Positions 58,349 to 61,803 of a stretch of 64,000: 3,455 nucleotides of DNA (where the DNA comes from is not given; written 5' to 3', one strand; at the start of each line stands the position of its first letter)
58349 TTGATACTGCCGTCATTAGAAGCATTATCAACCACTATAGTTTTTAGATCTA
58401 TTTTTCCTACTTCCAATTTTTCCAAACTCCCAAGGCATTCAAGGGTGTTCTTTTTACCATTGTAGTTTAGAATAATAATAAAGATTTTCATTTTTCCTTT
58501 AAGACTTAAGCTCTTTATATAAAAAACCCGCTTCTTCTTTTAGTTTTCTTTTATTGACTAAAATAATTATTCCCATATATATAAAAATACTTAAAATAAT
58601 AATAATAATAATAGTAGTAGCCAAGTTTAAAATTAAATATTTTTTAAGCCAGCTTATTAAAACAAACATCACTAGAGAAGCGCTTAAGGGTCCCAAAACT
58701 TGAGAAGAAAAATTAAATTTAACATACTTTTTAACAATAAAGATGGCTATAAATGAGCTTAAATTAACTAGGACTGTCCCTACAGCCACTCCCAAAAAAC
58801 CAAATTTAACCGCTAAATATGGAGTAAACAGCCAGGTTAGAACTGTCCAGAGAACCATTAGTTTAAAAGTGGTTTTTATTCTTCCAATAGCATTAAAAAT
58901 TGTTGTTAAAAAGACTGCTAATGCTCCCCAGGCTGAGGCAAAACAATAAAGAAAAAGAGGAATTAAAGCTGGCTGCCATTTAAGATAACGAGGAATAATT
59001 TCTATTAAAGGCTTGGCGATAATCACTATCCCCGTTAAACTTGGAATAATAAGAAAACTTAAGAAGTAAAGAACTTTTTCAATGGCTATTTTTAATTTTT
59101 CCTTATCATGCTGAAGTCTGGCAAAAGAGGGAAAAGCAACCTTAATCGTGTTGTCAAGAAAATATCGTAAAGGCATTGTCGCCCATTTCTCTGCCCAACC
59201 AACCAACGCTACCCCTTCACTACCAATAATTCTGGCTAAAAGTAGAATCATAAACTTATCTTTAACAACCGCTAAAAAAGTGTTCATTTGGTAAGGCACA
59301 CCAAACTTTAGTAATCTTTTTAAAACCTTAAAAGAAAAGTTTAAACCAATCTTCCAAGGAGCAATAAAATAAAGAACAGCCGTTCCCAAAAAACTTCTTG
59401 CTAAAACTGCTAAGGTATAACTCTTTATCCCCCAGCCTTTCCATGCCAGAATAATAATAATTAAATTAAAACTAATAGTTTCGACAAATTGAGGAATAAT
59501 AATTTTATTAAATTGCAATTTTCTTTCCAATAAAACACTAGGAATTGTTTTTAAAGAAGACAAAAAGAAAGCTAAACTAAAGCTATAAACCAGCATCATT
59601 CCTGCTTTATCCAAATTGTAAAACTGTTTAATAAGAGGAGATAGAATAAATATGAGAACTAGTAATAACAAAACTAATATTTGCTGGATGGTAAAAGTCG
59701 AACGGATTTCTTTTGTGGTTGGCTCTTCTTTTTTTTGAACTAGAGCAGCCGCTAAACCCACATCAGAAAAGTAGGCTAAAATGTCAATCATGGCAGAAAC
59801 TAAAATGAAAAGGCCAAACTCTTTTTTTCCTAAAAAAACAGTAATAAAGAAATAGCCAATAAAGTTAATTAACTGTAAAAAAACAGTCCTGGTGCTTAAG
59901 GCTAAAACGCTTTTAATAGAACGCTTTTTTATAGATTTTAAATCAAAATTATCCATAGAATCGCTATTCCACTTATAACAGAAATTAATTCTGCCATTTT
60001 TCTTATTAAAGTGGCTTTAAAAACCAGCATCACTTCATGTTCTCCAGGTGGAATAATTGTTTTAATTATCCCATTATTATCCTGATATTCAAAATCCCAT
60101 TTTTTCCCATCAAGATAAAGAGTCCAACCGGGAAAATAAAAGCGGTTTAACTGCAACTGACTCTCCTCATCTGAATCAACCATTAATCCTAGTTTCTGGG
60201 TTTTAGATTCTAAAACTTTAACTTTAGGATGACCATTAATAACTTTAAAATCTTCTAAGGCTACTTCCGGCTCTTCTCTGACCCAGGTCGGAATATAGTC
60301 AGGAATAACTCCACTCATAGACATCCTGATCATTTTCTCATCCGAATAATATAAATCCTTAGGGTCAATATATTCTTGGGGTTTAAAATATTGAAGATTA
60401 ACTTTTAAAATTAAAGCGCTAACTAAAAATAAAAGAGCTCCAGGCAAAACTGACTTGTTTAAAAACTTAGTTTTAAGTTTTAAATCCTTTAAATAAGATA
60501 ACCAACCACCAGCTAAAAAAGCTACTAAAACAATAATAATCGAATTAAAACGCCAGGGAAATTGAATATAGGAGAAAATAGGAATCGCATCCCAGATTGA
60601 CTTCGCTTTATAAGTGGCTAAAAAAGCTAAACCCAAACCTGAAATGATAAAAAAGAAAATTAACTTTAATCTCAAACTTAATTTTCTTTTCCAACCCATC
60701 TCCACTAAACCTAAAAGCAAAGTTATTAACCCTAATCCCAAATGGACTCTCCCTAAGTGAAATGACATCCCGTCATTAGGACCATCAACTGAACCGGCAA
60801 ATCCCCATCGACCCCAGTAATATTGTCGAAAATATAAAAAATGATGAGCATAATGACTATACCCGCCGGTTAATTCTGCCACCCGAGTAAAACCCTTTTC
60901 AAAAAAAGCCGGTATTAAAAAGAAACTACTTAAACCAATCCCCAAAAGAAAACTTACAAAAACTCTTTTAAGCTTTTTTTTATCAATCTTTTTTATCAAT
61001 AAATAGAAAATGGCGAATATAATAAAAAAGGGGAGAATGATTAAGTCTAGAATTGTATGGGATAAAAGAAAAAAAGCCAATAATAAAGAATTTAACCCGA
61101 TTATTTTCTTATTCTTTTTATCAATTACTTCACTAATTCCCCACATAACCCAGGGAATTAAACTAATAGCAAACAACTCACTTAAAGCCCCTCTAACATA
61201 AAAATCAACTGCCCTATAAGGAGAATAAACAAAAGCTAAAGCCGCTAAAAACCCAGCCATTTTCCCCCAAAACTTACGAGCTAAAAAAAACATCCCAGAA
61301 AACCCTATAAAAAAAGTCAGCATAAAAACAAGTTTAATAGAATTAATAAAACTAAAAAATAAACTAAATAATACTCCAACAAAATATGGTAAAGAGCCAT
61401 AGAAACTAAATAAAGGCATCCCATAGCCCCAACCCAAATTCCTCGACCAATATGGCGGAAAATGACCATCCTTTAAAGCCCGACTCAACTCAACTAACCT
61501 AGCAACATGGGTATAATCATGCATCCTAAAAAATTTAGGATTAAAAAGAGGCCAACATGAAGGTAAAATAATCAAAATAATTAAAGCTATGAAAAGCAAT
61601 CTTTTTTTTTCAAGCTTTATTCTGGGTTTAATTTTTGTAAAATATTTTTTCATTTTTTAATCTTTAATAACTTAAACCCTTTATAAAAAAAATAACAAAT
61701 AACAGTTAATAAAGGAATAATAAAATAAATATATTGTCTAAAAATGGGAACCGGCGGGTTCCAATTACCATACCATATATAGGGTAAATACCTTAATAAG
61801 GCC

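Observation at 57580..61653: Wzx flippase with a WbbL-like GT2 upstream and a YfhO-like GT-C downstream: a hybrid en-bloc plus stepwise assembly route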

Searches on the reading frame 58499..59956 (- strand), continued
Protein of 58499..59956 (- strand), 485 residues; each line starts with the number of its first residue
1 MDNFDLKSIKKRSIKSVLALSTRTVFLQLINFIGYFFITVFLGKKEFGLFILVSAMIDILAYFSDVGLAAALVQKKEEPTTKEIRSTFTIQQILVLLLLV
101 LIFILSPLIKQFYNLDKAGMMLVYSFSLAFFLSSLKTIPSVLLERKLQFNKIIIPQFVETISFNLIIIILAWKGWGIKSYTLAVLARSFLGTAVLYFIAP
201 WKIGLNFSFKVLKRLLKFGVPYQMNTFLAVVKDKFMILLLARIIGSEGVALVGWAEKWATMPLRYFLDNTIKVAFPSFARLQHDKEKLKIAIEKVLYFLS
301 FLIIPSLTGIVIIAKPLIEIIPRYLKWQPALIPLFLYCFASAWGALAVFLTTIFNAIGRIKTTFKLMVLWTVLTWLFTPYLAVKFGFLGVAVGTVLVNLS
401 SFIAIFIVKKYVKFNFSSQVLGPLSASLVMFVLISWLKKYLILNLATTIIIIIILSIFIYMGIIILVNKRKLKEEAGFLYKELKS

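Call 58: search_protein_families(library=ncbifam, alignment_id=A1, max_evalue=0.001)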
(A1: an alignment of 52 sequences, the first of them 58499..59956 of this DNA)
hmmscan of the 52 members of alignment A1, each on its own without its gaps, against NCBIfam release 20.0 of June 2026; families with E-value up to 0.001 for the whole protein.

A. member 1, window:58499-59956:- (485 aa): 4 families
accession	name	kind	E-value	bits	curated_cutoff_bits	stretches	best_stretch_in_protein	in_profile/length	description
NF007773.0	PRK10459.1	equivalog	4.5e-39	134.8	273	1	8-469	2-469/492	MOP flippase family protein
NF058658.1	Oglyco_Wzx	exception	2.5e-37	129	720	1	7-481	4-477/478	O-glycosylation flippase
NF047674.1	TeichurnBiosyTuaB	equivalog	6.4e-21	74.9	580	1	7-462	2-464/469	teichuronic acid biosynthesis protein TuaB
TIGR01695.1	murJ_mviN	equivalog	4.2e-06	25.7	235.55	1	74-466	69-495/506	murein biosynthesis integral membrane protein MurJ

B. families by the number of members that match (of 52 scanned): 4 families
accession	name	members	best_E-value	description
NF007773.0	PRK10459.1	52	1.2e-47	MOP flippase family protein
NF058658.1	Oglyco_Wzx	52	1.9e-43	O-glycosylation flippase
NF047674.1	TeichurnBiosyTuaB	52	6.1e-34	teichuronic acid biosynthesis protein TuaB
TIGR01695.1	murJ_mviN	11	1.9e-15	murein biosynthesis integral membrane protein MurJ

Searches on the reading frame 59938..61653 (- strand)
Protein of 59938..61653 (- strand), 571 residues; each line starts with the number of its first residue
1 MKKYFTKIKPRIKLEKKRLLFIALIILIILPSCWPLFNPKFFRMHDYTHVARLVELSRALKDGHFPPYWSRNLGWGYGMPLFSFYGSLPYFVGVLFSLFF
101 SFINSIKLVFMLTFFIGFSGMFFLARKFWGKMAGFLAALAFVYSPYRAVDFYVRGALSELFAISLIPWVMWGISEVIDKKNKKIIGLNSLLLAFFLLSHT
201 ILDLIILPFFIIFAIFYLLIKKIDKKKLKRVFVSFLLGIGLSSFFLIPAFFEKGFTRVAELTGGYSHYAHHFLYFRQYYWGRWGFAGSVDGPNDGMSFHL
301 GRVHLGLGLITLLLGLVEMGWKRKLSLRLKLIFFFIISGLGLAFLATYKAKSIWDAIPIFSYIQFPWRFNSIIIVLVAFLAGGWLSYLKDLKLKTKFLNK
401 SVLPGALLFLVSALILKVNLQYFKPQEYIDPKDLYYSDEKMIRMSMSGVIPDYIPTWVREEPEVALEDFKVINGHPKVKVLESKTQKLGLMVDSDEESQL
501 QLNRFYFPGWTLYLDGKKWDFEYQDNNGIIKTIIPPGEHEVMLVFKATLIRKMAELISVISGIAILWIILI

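Call 5: search_protein_families(library=pfam, proteins=[window:59938-61653:-], max_evalue=0.01)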
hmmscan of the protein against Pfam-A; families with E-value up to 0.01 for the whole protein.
window:59938-61653:- (571 aa): 2 families
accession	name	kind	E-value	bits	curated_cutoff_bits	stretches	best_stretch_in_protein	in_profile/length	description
PF10131.15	PTPS_related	-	6.7e-14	51.7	26.4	1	82-424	1-313/621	6-pyruvoyl-tetrahydropterin synthase related domain; membrane protein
PF11847.13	GT-C_AftD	-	0.00064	18.2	26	1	110-231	79-197/661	Alpha-(1->3)-arabinofuranosyltransferase, N-terminal GT-C domain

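Call 16: search_protein_families(library=ncbifam, proteins=[window:59938-61653:-], max_evalue=0.01)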
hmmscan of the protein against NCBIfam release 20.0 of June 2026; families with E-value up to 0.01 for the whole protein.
window:59938-61653:- (571 aa): 0 families

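Call 54: find_homologous_proteins(query=window:59938-61653:-, max_evalue=1e-10)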
Query window:59938-61653:- (571 aa): 223 proteins with E <= 1e-10 among 8000 candidates; the best 120 are listed.
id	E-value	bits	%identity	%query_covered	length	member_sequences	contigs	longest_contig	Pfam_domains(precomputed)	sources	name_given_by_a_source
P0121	0.0e+0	1275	100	100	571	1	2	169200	PF10131.16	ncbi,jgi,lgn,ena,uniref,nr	ncbi:hypothetical protein COT75_01875 [Candidatus Beckwithbacteria bacterium CG10_big_fil_rev_8_21_1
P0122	1.3e-216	739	60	98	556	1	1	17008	PF10131.16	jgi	jgi:hypothetical protein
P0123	6.2e-215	734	61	97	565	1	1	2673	PF10131.16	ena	-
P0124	6.1e-214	730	59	98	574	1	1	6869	PF10131.16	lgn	-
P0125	3.1e-209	715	58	94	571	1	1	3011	PF10131.16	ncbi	ncbi:MAG: 6-pyruvoyl-tetrahydropterin synthase-related protein, partial [Candidatus Hermodarchaeota 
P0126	8.2e-209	713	59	97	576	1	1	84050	PF10131.16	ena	-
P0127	1.9e-208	712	59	96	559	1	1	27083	PF10131.16,PF02516.21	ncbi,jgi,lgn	-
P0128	5.6e-203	694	57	97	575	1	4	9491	PF10131.16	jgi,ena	-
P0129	1.6e-200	686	56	97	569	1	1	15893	PF10131.16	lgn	-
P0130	3.0e-198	678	58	96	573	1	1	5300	PF10131.16,PF11847.14,PF13231.13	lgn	-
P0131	9.0e-197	674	56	93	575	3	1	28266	PF10131.16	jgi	-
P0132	9.8e-197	673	56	96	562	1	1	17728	PF10131.16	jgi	jgi:hypothetical protein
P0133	5.2e-194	664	57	95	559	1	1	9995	PF10131.16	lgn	-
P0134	9.8e-194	664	56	93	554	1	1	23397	PF10131.16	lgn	-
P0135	5.1e-193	661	55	96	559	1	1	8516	PF10131.16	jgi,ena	-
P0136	2.4e-192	659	52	97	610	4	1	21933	PF10131.16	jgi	-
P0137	4.0e-191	655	56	95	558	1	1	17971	PF10131.16,PF13231.13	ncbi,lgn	ncbi:MAG: 6-pyruvoyl-tetrahydropterin synthase-related protein [Candidatus Beckwithbacteria bacteriu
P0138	9.5e-191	654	54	97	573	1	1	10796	PF10131.16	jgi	-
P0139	1.4e-190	653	55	96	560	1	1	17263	PF10131.16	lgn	-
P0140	3.9e-187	642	55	97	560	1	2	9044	PF10131.16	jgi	-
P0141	2.6e-186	639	55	95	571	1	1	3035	PF10131.16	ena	-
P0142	4.6e-185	635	54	95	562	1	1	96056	PF10131.16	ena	-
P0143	3.0e-183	629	53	95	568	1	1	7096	PF10131.16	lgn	-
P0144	1.9e-180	620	53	96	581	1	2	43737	PF10131.16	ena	-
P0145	2.4e-180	619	53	95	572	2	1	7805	PF10131.16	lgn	-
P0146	5.3e-176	605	53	94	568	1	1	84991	PF10131.16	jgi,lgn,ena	-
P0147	3.7e-175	602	53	95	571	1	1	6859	PF10131.16,PF13231.13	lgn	-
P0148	6.5e-175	601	52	96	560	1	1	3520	PF10131.16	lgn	-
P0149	8.3e-174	598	52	95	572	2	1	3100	PF10131.16,PF13231.13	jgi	-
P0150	3.5e-173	596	54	95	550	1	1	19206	PF10131.16,PF13231.13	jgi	-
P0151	2.6e-170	586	50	93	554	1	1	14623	PF10131.16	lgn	-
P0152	4.3e-170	585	50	94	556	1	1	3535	PF10131.16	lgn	-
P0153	2.0e-167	577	49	93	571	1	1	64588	PF10131.16,PF13231.13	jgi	jgi:hypothetical protein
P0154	4.4e-166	572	52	89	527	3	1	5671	PF10131.16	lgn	-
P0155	2.1e-157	544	48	95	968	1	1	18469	PF10131.16,PF13231.13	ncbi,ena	-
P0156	2.2e-154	534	48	94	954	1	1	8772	PF10131.16,PF13231.13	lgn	-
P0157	1.9e-153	530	48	92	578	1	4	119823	PF10131.16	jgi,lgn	jgi:uncharacterized membrane protein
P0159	3.8e-144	500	54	77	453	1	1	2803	PF10131.16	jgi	-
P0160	3.1e-125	437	41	93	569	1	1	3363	PF10131.16,PF13231.13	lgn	-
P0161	1.5e-123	432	41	96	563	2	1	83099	PF10131.16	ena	-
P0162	9.6e-118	413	39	96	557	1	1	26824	PF10131.16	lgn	-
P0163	1.4e-116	409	41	96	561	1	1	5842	PF10131.16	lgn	-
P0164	4.6e-115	404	39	92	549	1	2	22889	PF10131.16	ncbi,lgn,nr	ncbi:MAG TPA: 6-pyruvoyl-tetrahydropterin synthase-related protein [Candidatus Saccharimonadia bacte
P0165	1.2e-114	402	39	96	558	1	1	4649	PF10131.16,PF13231.13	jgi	jgi:4-amino-4-deoxy-L-arabinose transferase-like glycosyltransferase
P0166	3.5e-114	401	40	91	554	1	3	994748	PF10131.16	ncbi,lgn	-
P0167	1.7e-113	399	39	97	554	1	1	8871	PF10131.16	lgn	-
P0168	4.6e-113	397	38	96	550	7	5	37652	PF10131.16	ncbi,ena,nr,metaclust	ncbi:MAG: hypothetical protein A2804_02985 [Candidatus Pacebacteria bacterium RIFCSPHIGHO2_01_FULL_4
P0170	1.0e-112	396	40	96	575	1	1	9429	PF10131.16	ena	-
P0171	1.2e-112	396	38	97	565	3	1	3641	PF10131.16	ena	-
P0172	1.6e-112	395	39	96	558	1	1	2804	PF10131.16,PF13231.13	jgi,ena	-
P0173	2.1e-112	395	38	96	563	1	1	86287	PF10131.16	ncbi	-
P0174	5.7e-112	394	39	95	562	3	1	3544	PF10131.16,PF13231.13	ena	-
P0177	3.4e-111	391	37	98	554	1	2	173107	PF10131.16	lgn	-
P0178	5.0e-111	390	39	96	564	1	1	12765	PF10131.16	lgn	-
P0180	1.4e-110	389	39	97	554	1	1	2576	PF10131.16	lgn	-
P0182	4.5e-108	381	39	92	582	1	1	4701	PF10131.16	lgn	-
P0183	5.0e-108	381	39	89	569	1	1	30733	PF10131.16,PF13231.13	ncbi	ncbi:6-pyruvoyl-tetrahydropterin synthase-related protein [Patescibacteria group bacterium]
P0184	1.7e-107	379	38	94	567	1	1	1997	PF10131.16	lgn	-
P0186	9.4e-105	370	37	94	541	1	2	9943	PF10131.16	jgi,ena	-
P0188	7.5e-101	357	37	96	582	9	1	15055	PF10131.16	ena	-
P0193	5.0e-98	348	37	93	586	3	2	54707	PF10131.16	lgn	-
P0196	2.4e-97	345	36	89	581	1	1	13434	PF10131.16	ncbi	-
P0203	7.2e-95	337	35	94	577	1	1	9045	PF09586.17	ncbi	-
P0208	5.6e-93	331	36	96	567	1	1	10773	PF10131.16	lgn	-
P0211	2.3e-92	329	35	95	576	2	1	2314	PF09586.17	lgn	-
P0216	1.7e-90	323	35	89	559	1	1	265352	PF10131.16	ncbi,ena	-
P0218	9.5e-90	320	38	89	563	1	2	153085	PF10131.16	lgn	-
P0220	2.8e-89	319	37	94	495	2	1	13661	PF10131.16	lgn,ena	-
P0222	8.5e-89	317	36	95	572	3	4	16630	PF10131.16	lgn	-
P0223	1.0e-88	317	35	95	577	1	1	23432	PF10131.16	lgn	-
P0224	1.2e-88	317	36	94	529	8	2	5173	PF10131.16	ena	-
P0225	1.4e-88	316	35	97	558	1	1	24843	PF10131.16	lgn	-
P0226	2.3e-88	316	36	91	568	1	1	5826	PF10131.16,PF13231.13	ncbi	-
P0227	2.9e-88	315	36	95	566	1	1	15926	PF10131.16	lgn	-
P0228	4.1e-88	315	35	94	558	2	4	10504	PF10131.16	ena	-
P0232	6.5e-87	311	34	98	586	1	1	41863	PF10131.16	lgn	-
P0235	2.1e-86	309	33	98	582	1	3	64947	PF10131.16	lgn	-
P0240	7.3e-86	307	33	100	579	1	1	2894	PF10131.16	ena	-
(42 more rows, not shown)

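Call 57: search_solved_structures(query=A2, max_evalue=1)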
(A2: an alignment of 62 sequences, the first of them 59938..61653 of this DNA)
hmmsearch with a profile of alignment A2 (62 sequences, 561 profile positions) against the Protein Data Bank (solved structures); distinct sequences matched with E-value up to 1: 0.

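Call 59: predict_structure(alignment_id=A2)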
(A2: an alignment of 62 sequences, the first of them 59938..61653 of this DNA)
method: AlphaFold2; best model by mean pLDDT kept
length: 571 residues; sequences in the alignment: 62
mean_pLDDT: 94.1   pTM: 0.93
mean pLDDT of the five models: 94.1, 93.5, 93.4, 93.0, 92.6
residues with pLDDT >= 90: 497; 70-90: 56; 50-70: 17; < 50: 1
segments of 3 or more residues with pLDDT < 50: none
pLDDT, mean of each block of 10 residues (from residue 1): 57 89 96 97 95 97 93 95 88 98 98 98 98 98 97 96 98 97 97 97 97 98 97 98 95 91 86 93 85 85 97 97 96 98 97 95 94 98 94 65 90 97 97 96 88 88 96 98 97 98 97 98 97 98 97 97 98 94
secondary structure, 60 per line:
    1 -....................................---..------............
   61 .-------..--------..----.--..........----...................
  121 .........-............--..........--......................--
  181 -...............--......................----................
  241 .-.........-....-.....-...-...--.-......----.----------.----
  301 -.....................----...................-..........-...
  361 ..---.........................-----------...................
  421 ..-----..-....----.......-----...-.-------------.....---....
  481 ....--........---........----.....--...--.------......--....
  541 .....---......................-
elements in order: H2-37 H49-61 H88-97 H102-129 H131-142 H145-154 H157-178 H182-196 H200-220 H225-241 H243-251 H258-262 H275-280 H302-322 H327-345 H348-356 H358-362 H366-390 H402-422 H431-434 H439-445 E469-473 E477-484 E487-494 E498-505 E510-514 E517-519 E529-534 E537-545 H549-570

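Call 61: fold_search(model_id=the predicted structure, library=pdb)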
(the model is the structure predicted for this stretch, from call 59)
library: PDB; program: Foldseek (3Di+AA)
matches with E <= 10: 380; with E <= 0.001: 12
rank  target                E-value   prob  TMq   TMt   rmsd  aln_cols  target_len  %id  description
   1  6ftg_5                1.2e-04  1.00  0.47  0.42  10.2       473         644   13  Subtomogram average of OST-containing ribosome-translocon complexes from canine rough microsomal membranes (released 2018-03-21)
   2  8pn9_A                1.3e-04  1.00  0.43  0.38  10.5       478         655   13  Structure of human oligosaccharyltransferase OST-A complex bound to NGI-1 (released 2024-05-08)
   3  9n9j_I                1.5e-04  1.00  0.43  0.36  10.8       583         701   12  Structure of a GRP94 folding intermediate engaged with a CCDC134- and FKBP11-bound secretory translocon (released 2025-11-19)
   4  6w98_A                1.7e-04  1.00  0.45  0.22   6.7       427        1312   14  Single-Particle Cryo-EM Structure of Arabinofuranosyltransferase AftD from Mycobacteria (released 2020-05-13)
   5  7oci_F                2.1e-04  1.00  0.46  0.42  11.5       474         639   10  Cryo-EM structure of yeast Ost6p containing oligosaccharyltransferase complex (released 2022-02-16)
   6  6s7o_A                3.9e-04  1.00  0.46  0.41   8.4       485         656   14  Cryo-EM structure of human oligosaccharyltransferase complex OST-A (released 2019-12-18)
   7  7bvc_B                3.9e-04  1.00  0.38  0.23  21.9       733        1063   11  Cryo-EM structure of Mycobacterium smegmatis arabinosyltransferase EmbA-EmbB-AcpM2 in complex with ethambutol (released 2020-04-29)
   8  8age_A                5.1e-04  1.00  0.43  0.39  12.7       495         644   12  Structure of yeast oligosaccharylransferase complex with acceptor peptide bound (released 2022-12-07)
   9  6s7t_A                7.8e-04  1.00  0.42  0.35  13.9       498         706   14  Cryo-EM structure of human oligosaccharyltransferase complex OST-B (released 2019-12-18)
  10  3waj                  8.1e-04  1.00  0.39  0.29  15.7       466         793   14  Crystal structure of the Archaeoglobus fulgidus oligosaccharyltransferase (O29867_ARCFU) complex with Zn and sulfate (released 2013-10-30)
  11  8if8_B                8.8e-04  1.00  0.46  0.43  11.1       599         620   10  Arabinosyltransferase AftA (released 2023-05-31)
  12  5f15                  9.2e-04  1.00  0.36  0.37  15.9       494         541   14  Crystal Structure of ArnT from Cupriavidus metallidurans bound to Undecaprenyl phosphate (released 2016-02-17)
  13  5gmy_A                1.1e-03  1.00  0.42  0.30  12.7       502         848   13  Crystal structure of the Archaeoglobus fulgidus oligosaccharyltransferase (O29867_ARCFU) tethered with an acceptor pep (released 2017-02-01)
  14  6wby                  1.5e-03  1.00  0.44  0.22   7.6       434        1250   15  Single-Particle Cryo-EM Structure of Arabinofuranosyltransferase AftD from Mycobacteria, Mutant R1389S Class 2 (released 2020-05-13)
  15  6c26_A                1.5e-03  1.00  0.49  0.44  11.8       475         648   12  The Cryo-EM structure of a eukaryotic oligosaccharyl transferase complex (released 2018-01-31)
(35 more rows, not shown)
